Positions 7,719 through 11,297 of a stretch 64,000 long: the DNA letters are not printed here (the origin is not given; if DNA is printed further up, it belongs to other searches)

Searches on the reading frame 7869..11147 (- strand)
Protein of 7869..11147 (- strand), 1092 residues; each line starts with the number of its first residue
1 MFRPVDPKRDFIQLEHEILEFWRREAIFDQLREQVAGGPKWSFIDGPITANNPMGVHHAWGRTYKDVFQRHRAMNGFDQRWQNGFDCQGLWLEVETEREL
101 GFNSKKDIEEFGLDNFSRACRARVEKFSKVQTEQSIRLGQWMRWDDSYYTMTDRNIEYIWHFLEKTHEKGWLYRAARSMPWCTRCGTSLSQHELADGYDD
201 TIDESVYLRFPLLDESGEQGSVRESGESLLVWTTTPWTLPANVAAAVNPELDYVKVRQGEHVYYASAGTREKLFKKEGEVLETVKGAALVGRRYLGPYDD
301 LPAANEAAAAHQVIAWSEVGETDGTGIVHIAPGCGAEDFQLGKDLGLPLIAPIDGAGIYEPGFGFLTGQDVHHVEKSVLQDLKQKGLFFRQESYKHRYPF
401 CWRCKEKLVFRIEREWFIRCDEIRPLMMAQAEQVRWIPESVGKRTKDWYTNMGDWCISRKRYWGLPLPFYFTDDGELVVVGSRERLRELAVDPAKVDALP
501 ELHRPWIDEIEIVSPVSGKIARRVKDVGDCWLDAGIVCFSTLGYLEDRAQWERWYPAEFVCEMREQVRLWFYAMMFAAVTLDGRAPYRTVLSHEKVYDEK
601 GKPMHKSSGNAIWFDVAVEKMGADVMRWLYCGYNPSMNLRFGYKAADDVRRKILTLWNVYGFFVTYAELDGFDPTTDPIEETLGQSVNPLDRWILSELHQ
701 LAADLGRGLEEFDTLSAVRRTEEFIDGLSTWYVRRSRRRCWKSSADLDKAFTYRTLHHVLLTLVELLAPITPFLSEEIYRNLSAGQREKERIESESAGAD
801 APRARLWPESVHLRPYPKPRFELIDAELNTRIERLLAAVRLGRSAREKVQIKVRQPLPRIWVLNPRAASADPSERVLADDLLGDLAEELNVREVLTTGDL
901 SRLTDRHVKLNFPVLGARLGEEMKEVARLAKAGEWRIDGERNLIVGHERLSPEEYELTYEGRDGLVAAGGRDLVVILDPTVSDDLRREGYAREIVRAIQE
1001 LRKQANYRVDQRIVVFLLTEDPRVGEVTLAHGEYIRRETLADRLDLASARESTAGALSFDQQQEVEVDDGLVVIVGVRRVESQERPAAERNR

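Call 16: search_protein_families(library=pfam, proteins=[window:7869-11147:-], max_evalue=0.001)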
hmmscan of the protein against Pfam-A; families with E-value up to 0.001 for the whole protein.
window:7869-11147:- (1092 aa): 4 families
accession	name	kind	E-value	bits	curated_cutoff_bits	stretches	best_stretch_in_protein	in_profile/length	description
PF00133.28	tRNA-synt_1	-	4.7e-89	299.5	22.7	1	18-631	2-403/414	tRNA synthetases class I (I, L, M and V)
PF19302.4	DUF5915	-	2.7e-31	109.1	27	1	886-1054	5-180/195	Domain of unknown function (DUF5915)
PF08264.19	Anticodon_1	-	6.9e-30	104.3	25.1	1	691-857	1-144/148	Anticodon-binding domain of tRNA ligase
PF09334.17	tRNA-synt_1g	-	1.2e-13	51.1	20.1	1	531-636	248-360/391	tRNA synthetases class I (M)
